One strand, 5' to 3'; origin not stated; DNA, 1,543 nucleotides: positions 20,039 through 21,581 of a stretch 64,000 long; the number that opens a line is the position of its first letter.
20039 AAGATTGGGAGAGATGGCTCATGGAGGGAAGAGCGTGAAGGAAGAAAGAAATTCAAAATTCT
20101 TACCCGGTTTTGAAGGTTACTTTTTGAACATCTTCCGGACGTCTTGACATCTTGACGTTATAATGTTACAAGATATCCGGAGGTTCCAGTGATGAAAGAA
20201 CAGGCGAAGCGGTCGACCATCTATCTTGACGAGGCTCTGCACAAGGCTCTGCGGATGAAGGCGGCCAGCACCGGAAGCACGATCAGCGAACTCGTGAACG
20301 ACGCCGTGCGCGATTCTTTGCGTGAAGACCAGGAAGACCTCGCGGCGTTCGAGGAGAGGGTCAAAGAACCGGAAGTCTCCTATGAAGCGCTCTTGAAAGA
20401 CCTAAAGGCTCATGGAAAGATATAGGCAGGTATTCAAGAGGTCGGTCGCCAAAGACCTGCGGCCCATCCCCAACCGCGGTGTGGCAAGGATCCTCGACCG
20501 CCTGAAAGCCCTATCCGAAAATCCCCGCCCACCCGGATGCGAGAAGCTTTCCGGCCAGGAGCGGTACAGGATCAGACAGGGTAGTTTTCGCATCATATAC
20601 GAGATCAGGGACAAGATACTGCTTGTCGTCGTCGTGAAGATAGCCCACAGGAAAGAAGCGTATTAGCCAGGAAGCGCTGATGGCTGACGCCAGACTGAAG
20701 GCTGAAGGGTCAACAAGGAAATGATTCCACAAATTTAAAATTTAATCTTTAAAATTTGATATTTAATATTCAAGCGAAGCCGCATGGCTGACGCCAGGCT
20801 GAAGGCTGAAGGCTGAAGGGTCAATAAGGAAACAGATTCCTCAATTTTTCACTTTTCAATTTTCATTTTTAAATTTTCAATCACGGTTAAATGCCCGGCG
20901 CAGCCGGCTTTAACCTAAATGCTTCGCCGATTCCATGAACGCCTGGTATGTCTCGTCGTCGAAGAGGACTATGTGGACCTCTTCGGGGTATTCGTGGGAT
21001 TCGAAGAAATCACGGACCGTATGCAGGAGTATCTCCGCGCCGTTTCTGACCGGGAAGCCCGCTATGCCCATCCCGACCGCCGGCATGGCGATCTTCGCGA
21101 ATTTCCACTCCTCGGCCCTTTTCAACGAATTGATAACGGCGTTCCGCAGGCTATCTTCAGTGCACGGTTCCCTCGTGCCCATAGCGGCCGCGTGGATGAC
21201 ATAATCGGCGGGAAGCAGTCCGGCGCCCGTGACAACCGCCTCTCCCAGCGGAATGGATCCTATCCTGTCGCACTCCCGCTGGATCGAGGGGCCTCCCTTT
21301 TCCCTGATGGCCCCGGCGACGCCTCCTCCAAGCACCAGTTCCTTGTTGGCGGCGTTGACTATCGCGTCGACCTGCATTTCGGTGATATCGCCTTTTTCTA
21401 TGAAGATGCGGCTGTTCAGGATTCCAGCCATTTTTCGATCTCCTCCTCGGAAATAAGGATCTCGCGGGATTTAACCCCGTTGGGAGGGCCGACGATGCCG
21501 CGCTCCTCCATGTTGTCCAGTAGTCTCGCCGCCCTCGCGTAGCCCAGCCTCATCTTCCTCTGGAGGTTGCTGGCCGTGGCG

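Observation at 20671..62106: Novel-looking modular AT-rich intergenic repeat family (BOX-like): 8 loci, ~15 units, in a 60% GC genome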

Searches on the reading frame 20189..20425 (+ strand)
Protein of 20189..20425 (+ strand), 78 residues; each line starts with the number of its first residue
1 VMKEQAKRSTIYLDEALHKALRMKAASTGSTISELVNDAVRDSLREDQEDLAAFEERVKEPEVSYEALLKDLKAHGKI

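Call 75: search_protein_families(library=pfam, proteins=[window:20189-20425:+], max_evalue=0.01)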
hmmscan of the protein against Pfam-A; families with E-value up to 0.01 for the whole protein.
window:20189-20425:+ (78 aa): 6 families
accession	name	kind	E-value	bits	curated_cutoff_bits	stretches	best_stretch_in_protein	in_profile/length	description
PF01402.27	RHH_1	-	1.5e-05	25.2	20.5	1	10-44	3-37/39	Ribbon-helix-helix protein, copG family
PF07764.18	Omega_Repress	-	0.0012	19.5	33.3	1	10-44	24-58/59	Omega Transcriptional Repressor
PF07878.17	RHH_5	-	0.0025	18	26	1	7-47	2-42/43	CopG-like RHH_1 or ribbon-helix-helix domain, RHH_5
PF20605.4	Antitox_RHH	-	0.0034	18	27.2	1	12-42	10-40/50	Antitoxin-like ribbon-helix-helix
PF19807.5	DUF6290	-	0.0069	17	27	1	10-60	5-54/72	Family of unknown function (DUF6290)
PF22513.2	FitA-like_RHH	-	0.0078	16.6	27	0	13-32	8-27/39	Antitoxin FitA-like, ribbon-helix-helix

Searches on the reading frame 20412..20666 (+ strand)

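Call 75: search_protein_families(library=pfam, proteins=[window:20412-20666:+], max_evalue=0.01)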
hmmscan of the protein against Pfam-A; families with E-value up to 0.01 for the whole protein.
window:20412-20666:+ (84 aa): 1 family
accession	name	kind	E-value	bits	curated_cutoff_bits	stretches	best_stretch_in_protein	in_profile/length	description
PF05016.21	ParE_toxin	-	1.6e-09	38.6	23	1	8-84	3-89/89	ParE toxin of type II toxin-antitoxin system, parDE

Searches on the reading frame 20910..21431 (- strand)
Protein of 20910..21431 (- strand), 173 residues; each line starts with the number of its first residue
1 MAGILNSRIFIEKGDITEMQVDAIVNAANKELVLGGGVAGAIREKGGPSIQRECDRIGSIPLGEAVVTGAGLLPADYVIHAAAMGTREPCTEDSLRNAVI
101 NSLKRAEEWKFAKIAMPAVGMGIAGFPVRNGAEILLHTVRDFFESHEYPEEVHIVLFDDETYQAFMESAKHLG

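Call 23: search_protein_families(library=pfam, proteins=[window:20910-21431:-])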
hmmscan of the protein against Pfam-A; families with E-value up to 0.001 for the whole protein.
window:20910-21431:- (173 aa): 1 family
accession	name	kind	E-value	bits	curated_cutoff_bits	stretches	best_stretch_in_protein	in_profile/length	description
PF01661.27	Macro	-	1.2e-30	106.3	22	1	25-134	1-117/118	Macro domain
